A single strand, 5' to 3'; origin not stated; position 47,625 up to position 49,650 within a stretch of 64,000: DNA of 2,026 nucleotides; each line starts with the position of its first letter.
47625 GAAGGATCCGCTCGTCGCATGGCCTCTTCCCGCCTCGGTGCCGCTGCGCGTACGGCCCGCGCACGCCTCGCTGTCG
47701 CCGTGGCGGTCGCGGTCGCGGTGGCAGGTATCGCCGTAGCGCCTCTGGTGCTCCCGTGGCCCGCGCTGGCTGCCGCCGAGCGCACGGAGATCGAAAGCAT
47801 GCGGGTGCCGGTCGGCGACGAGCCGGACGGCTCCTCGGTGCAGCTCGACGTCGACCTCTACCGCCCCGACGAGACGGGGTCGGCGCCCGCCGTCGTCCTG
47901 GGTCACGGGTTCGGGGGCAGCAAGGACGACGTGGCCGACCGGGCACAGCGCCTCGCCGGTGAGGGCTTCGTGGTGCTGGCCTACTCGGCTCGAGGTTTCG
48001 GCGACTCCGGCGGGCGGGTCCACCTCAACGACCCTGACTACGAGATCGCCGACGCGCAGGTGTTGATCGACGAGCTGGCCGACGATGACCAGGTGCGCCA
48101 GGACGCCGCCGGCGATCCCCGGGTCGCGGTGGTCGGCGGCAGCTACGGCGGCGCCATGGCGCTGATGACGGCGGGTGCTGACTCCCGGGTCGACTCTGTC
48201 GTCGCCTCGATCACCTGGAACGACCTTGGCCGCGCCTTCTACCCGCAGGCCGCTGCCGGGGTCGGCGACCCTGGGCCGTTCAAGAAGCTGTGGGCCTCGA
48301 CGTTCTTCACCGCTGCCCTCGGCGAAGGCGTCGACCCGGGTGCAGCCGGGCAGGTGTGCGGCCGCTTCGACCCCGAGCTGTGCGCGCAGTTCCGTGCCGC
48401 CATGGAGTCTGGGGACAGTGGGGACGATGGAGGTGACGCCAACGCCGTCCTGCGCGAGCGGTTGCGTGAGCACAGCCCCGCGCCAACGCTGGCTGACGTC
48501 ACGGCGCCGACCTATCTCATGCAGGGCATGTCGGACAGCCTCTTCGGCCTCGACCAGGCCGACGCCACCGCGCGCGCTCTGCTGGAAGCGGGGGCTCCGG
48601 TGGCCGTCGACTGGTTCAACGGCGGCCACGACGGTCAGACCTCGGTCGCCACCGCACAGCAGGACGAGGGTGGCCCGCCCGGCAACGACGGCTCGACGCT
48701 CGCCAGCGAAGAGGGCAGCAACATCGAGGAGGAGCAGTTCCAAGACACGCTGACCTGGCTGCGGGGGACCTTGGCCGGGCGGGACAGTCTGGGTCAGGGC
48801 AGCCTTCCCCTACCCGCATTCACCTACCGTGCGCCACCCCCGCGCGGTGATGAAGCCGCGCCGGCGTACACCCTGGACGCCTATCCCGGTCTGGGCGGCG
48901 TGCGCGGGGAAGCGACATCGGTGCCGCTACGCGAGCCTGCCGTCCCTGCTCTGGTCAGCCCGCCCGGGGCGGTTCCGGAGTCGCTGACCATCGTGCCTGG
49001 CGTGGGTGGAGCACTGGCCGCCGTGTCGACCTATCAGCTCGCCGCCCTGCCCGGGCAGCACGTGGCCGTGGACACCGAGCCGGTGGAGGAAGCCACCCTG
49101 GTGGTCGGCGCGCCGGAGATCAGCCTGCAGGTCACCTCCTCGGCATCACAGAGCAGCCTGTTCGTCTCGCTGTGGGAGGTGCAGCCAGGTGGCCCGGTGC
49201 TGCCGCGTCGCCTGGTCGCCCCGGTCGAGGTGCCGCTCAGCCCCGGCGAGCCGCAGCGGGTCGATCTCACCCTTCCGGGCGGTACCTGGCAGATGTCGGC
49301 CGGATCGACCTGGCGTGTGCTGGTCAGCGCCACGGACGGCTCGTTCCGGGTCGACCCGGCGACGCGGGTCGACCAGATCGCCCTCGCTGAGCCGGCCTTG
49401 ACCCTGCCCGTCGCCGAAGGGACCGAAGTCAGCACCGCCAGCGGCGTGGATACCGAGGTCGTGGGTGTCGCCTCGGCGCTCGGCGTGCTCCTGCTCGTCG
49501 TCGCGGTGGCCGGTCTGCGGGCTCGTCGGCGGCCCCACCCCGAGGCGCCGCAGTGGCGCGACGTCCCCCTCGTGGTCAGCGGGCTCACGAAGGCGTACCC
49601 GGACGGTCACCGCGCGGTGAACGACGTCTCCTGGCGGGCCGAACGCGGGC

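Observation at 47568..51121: Extracytoplasmic serine hydrolase covalently fused across the membrane to an ABC ATPase, plus a permease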

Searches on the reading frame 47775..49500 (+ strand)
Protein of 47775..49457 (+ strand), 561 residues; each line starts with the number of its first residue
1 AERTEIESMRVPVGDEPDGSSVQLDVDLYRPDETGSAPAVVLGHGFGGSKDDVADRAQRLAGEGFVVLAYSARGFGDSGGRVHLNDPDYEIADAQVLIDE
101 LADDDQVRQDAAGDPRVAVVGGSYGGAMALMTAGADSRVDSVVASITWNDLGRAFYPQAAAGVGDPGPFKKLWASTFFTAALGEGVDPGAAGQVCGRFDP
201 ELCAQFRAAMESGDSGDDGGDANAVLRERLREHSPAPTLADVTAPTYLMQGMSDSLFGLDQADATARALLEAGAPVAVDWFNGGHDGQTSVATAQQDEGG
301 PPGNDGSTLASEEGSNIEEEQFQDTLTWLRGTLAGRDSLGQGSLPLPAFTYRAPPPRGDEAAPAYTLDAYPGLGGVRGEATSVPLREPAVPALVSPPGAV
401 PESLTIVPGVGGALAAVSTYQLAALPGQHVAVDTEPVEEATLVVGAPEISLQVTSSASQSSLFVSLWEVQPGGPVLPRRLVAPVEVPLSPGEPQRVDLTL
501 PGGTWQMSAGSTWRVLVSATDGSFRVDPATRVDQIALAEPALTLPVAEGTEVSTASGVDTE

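Call 8: search_solved_structures(query=window:47775-49500:+, max_evalue=1, show_alignments=3)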
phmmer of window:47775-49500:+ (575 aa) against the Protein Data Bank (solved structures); distinct sequences matched with E-value up to 1: 140 (the best 60 are shown).
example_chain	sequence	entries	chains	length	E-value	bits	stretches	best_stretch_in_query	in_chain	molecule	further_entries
8yzo_A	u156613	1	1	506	2.1e-15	60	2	35-158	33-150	Lipase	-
8yzn_A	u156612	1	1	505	2.3e-15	59.9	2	35-158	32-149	Lipase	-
9pjb_A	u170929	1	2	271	1.8e-09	40.4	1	35-144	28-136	MHETase MHT043-5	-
2hdw_A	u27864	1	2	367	1.9e-09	40.4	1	22-153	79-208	Hypothetical protein PA2218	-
8b4u_A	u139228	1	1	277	2.3e-09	40.1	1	35-144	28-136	Alpha/beta hydrolase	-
7qjm_A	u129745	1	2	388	6.8e-09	38.5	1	23-144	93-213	alpha/beta-hydrolase (202)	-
5xb6_A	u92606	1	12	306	5.1e-07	32.3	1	22-138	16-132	Uncharacterized protein YcjY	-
9pid_A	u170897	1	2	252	1.3e-06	31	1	26-148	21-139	Alpha/beta fold hydrolase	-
9pic_A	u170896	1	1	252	1.6e-06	30.7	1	26-142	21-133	Alpha/beta fold hydrolase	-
9pir_A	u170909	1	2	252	3.8e-06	29.4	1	26-142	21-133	Alpha/beta fold hydrolase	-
29cu_A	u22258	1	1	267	1.6e-05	27.4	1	28-149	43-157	Cutinase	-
9qya_A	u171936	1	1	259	0.00012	24.5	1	28-143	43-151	Polyester Hydrolase Leipzig 7 (PHL7) variant R4M6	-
7cuv_A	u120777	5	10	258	0.0002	23.8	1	28-149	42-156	alpha/beta hydrolase | PSH1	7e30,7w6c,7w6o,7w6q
7e31_A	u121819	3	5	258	0.0002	23.7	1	28-149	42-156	alpha/beta hydrolase | PSH1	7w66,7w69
9utx_A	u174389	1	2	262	0.0002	23.7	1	28-149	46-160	PES-H1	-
9uty_B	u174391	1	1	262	0.00021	23.7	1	28-149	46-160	PES-H1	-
9uty_A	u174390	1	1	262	0.00021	23.7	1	28-149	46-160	PES-H1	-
9utz_A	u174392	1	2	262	0.0004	22.8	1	28-148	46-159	PES-H1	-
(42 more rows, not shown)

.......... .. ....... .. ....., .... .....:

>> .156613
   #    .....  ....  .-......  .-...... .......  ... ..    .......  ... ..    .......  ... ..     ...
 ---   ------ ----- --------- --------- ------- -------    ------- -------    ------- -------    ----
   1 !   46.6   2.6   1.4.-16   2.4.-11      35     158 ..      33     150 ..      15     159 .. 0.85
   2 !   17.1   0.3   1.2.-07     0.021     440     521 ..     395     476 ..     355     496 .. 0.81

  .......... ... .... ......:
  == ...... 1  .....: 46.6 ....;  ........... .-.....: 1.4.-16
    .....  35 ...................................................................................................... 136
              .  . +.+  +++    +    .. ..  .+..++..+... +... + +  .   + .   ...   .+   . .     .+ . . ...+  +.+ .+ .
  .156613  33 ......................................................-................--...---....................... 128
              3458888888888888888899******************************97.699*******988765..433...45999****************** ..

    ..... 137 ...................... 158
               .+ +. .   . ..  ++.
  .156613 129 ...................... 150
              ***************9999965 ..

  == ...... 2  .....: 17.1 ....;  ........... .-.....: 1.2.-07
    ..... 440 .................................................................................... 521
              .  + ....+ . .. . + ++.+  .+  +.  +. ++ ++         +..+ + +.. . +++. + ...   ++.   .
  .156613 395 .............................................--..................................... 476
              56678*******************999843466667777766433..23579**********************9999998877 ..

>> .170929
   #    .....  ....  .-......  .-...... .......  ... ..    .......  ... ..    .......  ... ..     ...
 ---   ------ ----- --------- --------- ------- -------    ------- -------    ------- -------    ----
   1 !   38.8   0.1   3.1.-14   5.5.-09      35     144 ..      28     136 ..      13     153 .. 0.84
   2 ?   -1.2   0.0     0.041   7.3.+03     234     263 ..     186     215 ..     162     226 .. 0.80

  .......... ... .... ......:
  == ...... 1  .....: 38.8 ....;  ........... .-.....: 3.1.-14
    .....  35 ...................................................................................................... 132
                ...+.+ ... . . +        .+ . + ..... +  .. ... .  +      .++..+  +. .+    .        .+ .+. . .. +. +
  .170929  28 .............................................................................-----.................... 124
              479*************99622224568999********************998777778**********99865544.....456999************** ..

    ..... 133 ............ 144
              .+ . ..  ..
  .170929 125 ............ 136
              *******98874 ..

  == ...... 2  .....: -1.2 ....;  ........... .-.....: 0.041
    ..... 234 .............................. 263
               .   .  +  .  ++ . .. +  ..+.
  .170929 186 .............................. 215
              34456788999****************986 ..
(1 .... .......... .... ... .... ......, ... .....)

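Call 25: search_protein_representatives(protein=window:47775-49457:+)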
Query: 561 residues. Proteins with E-value up to 0.001 (for the whole library): 3537; up to 1e-10: 1188; up to 1e-30: 277. The best 150 are listed.
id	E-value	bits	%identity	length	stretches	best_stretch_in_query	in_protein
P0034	4.8e-151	521.1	56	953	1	8-558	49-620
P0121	4.9e-139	481.4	53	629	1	7-559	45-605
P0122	4.7e-122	425.4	49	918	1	6-553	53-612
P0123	1.7e-118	413.6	50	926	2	8-292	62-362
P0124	3.9e-115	402.5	47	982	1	8-549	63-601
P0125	3.7e-103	363.0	50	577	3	10-190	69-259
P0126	9.8e-101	355.0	47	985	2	3-296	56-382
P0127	1.6e-98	347.7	50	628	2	10-291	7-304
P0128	3.4e-98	346.6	48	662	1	9-548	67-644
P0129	2.4e-96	340.5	49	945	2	1-298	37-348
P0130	2.4e-95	337.2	49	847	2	11-288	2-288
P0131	5.2e-94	332.8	47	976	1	15-555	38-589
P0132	2.2e-93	330.7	60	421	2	6-295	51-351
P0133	3.0e-88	313.7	46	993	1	3-553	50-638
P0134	1.2e-87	311.8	40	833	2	15-291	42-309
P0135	3.4e-85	303.7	45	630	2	7-290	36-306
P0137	1.4e-82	295.0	43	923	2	6-189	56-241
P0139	1.3e-79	285.3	42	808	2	9-294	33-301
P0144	3.5e-77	277.2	45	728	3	16-186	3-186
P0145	7.4e-76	272.9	43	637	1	15-555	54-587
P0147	2.9e-75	270.9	41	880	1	20-552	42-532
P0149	1.7e-74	268.4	40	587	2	19-290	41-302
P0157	1.2e-67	245.8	39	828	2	17-290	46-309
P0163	1.0e-65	239.4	38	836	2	18-289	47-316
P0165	4.3e-65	237.3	40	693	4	14-194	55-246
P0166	5.2e-65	237.1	41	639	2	9-290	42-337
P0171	2.0e-63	231.8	42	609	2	16-287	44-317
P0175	4.0e-62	227.5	36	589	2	18-290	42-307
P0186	4.9e-59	217.3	39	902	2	7-293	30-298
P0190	5.0e-58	214.0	42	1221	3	18-161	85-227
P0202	1.3e-55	206.0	37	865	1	21-545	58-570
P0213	2.7e-53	198.4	42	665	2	5-286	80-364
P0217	8.0e-52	193.5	38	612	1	10-532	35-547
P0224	6.1e-50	187.3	38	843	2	32-286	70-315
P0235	9.2e-47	176.8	36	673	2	21-292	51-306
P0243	1.9e-45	172.4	36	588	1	22-549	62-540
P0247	1.1e-44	170.0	37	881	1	6-526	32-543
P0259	8.4e-43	163.7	39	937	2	17-289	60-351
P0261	1.5e-42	162.9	35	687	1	11-548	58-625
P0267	6.0e-42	160.9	36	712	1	11-546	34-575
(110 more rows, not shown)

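Call 27: list_cluster_members(proteins=[P0134, P0139, P0147, P0157, P0163, P0186, P0202, P0224, P0190, P0121])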
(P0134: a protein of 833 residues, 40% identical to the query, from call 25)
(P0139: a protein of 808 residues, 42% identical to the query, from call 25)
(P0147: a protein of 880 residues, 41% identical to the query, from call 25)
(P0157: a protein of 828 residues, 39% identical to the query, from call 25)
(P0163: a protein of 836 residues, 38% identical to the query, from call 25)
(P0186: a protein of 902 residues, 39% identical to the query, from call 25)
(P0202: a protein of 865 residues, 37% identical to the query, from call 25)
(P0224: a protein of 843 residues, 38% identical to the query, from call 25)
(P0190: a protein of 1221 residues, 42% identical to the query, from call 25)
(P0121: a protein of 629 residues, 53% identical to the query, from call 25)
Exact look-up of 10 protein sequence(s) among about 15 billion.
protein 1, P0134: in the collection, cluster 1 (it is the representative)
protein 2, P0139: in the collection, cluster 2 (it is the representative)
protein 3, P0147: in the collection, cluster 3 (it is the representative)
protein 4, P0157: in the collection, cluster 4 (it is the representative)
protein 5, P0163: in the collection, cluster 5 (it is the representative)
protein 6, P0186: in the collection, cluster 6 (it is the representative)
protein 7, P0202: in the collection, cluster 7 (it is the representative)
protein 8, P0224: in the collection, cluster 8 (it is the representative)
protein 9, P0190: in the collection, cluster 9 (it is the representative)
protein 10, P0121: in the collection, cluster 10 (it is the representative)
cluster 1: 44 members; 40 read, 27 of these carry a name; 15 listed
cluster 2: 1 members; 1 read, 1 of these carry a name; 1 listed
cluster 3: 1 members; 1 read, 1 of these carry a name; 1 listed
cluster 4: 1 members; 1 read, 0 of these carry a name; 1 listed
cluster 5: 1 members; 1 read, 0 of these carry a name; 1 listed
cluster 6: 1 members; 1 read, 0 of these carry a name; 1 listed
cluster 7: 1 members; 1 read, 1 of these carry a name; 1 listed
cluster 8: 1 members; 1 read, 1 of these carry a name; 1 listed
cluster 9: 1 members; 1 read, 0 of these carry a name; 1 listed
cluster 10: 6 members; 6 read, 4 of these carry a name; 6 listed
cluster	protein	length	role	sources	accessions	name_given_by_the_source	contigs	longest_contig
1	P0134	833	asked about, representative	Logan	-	-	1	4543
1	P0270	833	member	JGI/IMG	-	ABC-2 type transport system ATP-binding protein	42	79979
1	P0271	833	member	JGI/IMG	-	ABC-2 type transport system ATP-binding protein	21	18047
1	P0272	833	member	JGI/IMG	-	ABC-2 type transport system ATP-binding protein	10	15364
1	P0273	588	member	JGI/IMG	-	ABC-2 type transport system ATP-binding protein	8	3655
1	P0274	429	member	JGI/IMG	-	ABC-2 type transport system ATP-binding protein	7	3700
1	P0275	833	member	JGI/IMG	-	ABC-2 type transport system ATP-binding protein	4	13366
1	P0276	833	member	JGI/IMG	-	ABC-2 type transport system ATP-binding protein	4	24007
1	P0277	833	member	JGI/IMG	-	ABC-2 type transport system ATP-binding protein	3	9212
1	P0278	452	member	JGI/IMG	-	ABC-2 type transport system ATP-binding protein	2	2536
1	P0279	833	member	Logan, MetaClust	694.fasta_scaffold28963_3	\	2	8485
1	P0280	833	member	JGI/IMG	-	ABC-2 type transport system ATP-binding protein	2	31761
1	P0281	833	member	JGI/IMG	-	ABC-2 type transport system ATP-binding protein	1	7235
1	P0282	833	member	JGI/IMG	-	ABC-2 type transport system ATP-binding protein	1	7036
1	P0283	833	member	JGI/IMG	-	ABC-2 type transport system ATP-binding protein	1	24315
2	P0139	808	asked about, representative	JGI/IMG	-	ABC-2 type transport system ATP-binding protein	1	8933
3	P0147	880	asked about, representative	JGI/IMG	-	ABC-2 type transport system ATP-binding protein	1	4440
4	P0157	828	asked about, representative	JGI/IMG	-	-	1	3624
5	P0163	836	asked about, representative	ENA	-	-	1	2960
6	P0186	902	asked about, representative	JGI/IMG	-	-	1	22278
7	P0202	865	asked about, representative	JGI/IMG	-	ABC-2 type transport system ATP-binding protein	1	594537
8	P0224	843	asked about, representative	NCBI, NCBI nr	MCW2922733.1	MAG: CocE/NonD family hydrolase [Thermoleophilia bacterium] | CocE/NonD family hydrolase [Thermoleophilia bacterium]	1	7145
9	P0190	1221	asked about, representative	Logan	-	-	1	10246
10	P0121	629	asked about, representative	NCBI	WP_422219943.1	alpha/beta fold hydrolase, partial [Nostocoides sp.]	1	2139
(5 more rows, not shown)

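Call 49: search_protein_families(library=pfam, proteins=[P0137, P0130, P0144, P0259, P0247, P0165, P0261, P0213, P0235, P0267], max_evalue=0.0001)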
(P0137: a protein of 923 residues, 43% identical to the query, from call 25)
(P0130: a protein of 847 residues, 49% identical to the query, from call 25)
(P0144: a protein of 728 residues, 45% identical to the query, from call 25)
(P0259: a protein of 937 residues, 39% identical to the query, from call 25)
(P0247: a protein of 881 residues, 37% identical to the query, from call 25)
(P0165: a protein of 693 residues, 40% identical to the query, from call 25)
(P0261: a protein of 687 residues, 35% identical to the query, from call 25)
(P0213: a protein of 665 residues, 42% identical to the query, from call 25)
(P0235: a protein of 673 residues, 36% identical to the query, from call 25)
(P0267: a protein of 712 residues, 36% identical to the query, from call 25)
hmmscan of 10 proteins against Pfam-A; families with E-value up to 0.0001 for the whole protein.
P0137 (923 aa): 5 families
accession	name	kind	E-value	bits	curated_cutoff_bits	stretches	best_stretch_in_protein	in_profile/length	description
PF08530.16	PepX_C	-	1.1e-21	78.1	22.5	1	490-617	71-189/217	X-Pro dipeptidyl-peptidase C-terminal non-catalytic domain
PF02129.25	Peptidase_S15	-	1.5e-13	51.5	23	1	72-219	3-148/262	X-Pro dipeptidyl-peptidase (S15 family)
PF12146.15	Hydrolase_4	-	1e-11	45.1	27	1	88-194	2-103/239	Serine aminopeptidase, S33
PF00561.26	Abhydrolase_1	-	4.2e-08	33.6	25.8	1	91-200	1-102/245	alpha/beta hydrolase fold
PF01738.24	DLH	-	4.3e-06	26.9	21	1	74-197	1-126/217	Dienelactone hydrolase family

P0130 (847 aa): 7 families
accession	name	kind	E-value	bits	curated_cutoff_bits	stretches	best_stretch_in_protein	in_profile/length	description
PF02129.25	Peptidase_S15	-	1.9e-19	70.8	23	1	9-256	1-236/262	X-Pro dipeptidyl-peptidase (S15 family)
PF08530.16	PepX_C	-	5.6e-15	56.3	22.5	1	406-545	77-214/217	X-Pro dipeptidyl-peptidase C-terminal non-catalytic domain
PF12146.15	Hydrolase_4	-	6.5e-15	55.5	27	1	30-272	6-221/239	Serine aminopeptidase, S33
PF00561.26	Abhydrolase_1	-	4.4e-13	49.9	25.8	1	29-268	1-225/245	alpha/beta hydrolase fold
PF01738.24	DLH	-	8.5e-09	35.8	21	1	16-135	2-126/217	Dienelactone hydrolase family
PF00326.27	Peptidase_S9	-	2.2e-06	27.8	22.6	0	47-136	6-95/213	Prolyl oligopeptidase family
PF05448.18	AXE1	-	1.1e-05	24.8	21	0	20-137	74-207/321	Acetyl xylan esterase (AXE1)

P0144 (728 aa): 5 families
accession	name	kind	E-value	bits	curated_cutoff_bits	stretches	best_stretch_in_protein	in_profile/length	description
PF02129.25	Peptidase_S15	-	7.6e-18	65.6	23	1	5-148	1-142/262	X-Pro dipeptidyl-peptidase (S15 family)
PF00561.26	Abhydrolase_1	-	1e-08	35.6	25.8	1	26-148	1-121/245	alpha/beta hydrolase fold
PF05448.18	AXE1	-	2e-06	27.3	21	1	12-134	70-207/321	Acetyl xylan esterase (AXE1)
PF12146.15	Hydrolase_4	-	2.3e-06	27.5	27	1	27-128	6-102/239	Serine aminopeptidase, S33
PF01738.24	DLH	-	1.1e-05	25.6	21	1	17-132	7-126/217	Dienelactone hydrolase family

P0259 (937 aa): 6 families
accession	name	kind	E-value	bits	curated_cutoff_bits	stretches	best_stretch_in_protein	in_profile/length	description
PF04122.17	CW_binding_2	-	1.5e-42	144.4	24.9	3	625-709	1-70/73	Cell wall binding domain 2 (CWB2)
PF02129.25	Peptidase_S15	-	7.2e-19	68.9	23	1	65-347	3-260/262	X-Pro dipeptidyl-peptidase (S15 family)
PF08530.16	PepX_C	-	5.4e-12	46.5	22.5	1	453-592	46-183/217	X-Pro dipeptidyl-peptidase C-terminal non-catalytic domain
PF00561.26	Abhydrolase_1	-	6.4e-06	26.4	25.8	0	84-182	1-88/245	alpha/beta hydrolase fold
PF12146.15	Hydrolase_4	-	7.3e-06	25.9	27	0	81-186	2-99/239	Serine aminopeptidase, S33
PF12740.14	PETase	-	3.1e-05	24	28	1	72-203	45-166/263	PET hydrolase-like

P0247 (881 aa): 5 families
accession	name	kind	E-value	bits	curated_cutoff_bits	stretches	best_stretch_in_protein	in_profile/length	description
PF04122.17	CW_binding_2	-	1.6e-37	128.4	24.9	3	674-763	1-71/73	Cell wall binding domain 2 (CWB2)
PF02129.25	Peptidase_S15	-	6e-18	65.9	23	1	49-318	3-261/262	X-Pro dipeptidyl-peptidase (S15 family)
PF08530.16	PepX_C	-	4.7e-12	46.7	22.5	1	370-551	24-193/217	X-Pro dipeptidyl-peptidase C-terminal non-catalytic domain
PF12146.15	Hydrolase_4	-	4.4e-10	39.7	27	1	65-166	2-97/239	Serine aminopeptidase, S33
PF00561.26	Abhydrolase_1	-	4.3e-05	23.7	25.8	0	68-304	1-227/245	alpha/beta hydrolase fold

P0165 (693 aa): 7 families
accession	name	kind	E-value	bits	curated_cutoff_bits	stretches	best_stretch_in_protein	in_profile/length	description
PF02129.25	Peptidase_S15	-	6.9e-17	62.4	23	1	63-200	3-142/262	X-Pro dipeptidyl-peptidase (S15 family)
PF12146.15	Hydrolase_4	-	5.4e-15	55.8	27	1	78-183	5-105/239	Serine aminopeptidase, S33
PF00561.26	Abhydrolase_1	-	2.3e-13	50.8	25.8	1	78-355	1-225/245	alpha/beta hydrolase fold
PF01738.24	DLH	-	2.5e-12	47.3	21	1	65-184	1-126/217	Dienelactone hydrolase family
PF08530.16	PepX_C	-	1.3e-09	38.7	22.5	1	483-609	76-189/217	X-Pro dipeptidyl-peptidase C-terminal non-catalytic domain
PF00326.27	Peptidase_S9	-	9e-07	29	22.6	0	100-177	10-86/213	Prolyl oligopeptidase family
PF12740.14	PETase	-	1.9e-06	28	28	1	77-190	54-160/263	PET hydrolase-like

P0261 (687 aa): 4 families
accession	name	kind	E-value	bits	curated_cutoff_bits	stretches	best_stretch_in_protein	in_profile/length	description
PF02129.25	Peptidase_S15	-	5.7e-20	72.5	23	1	70-201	3-129/262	X-Pro dipeptidyl-peptidase (S15 family)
PF08530.16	PepX_C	-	4.6e-17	63.1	22.5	1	431-600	24-185/217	X-Pro dipeptidyl-peptidase C-terminal non-catalytic domain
PF00326.27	Peptidase_S9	-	1.9e-06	28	22.6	0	299-353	132-189/213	Prolyl oligopeptidase family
PF12146.15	Hydrolase_4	-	3e-06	27.1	27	0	87-189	3-97/239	Serine aminopeptidase, S33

P0213 (665 aa): 6 families
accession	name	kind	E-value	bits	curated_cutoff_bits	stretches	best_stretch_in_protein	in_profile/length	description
PF02129.25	Peptidase_S15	-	7e-23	82.1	23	1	98-363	3-260/262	X-Pro dipeptidyl-peptidase (S15 family)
PF00561.26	Abhydrolase_1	-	4.4e-18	66.3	25.8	1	117-236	1-114/245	alpha/beta hydrolase fold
PF00326.27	Peptidase_S9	-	3.5e-12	46.7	22.6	1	304-388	125-211/213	Prolyl oligopeptidase family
PF12146.15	Hydrolase_4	-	1.1e-09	38.4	27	1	118-348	6-218/239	Serine aminopeptidase, S33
PF01738.24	DLH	-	1.2e-09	38.5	21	1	110-224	11-127/217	Dienelactone hydrolase family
PF08530.16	PepX_C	-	8.6e-06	26.2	22.5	1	500-598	79-187/217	X-Pro dipeptidyl-peptidase C-terminal non-catalytic domain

P0235 (673 aa): 7 families
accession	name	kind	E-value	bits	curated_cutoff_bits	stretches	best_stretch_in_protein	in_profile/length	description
PF02129.25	Peptidase_S15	-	1.9e-31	110.1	23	1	50-301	1-262/262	X-Pro dipeptidyl-peptidase (S15 family)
PF08530.16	PepX_C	-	1.3e-17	64.9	22.5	1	350-520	21-184/217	X-Pro dipeptidyl-peptidase C-terminal non-catalytic domain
PF12146.15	Hydrolase_4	-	1.9e-14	54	27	1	66-170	3-103/239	Serine aminopeptidase, S33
PF00326.27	Peptidase_S9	-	3.5e-10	40.2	22.6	1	240-326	125-211/213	Prolyl oligopeptidase family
PF00561.26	Abhydrolase_1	-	1.2e-09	38.7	25.8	1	70-171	3-97/245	alpha/beta hydrolase fold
PF01738.24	DLH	-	5.7e-07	29.8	21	0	228-320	123-206/217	Dienelactone hydrolase family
PF12740.14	PETase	-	9.4e-06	25.7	28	1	57-179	43-160/263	PET hydrolase-like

P0267 (712 aa): 6 families
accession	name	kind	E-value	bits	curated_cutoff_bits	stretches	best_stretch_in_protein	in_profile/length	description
PF02129.25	Peptidase_S15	-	7.1e-17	62.4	23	1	46-324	5-261/262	X-Pro dipeptidyl-peptidase (S15 family)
PF08530.16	PepX_C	-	7.9e-10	39.4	22.5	1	391-549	26-180/217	X-Pro dipeptidyl-peptidase C-terminal non-catalytic domain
PF00561.26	Abhydrolase_1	-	2.7e-07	31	25.8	0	69-177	7-98/245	alpha/beta hydrolase fold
PF00326.27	Peptidase_S9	-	2.1e-05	24.6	22.6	0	252-326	112-190/213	Prolyl oligopeptidase family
PF01738.24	DLH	-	7.1e-05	22.9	21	0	55-178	10-126/217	Dienelactone hydrolase family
PF12146.15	Hydrolase_4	-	9.7e-05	22.2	27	0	61-169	3-96/239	Serine aminopeptidase, S33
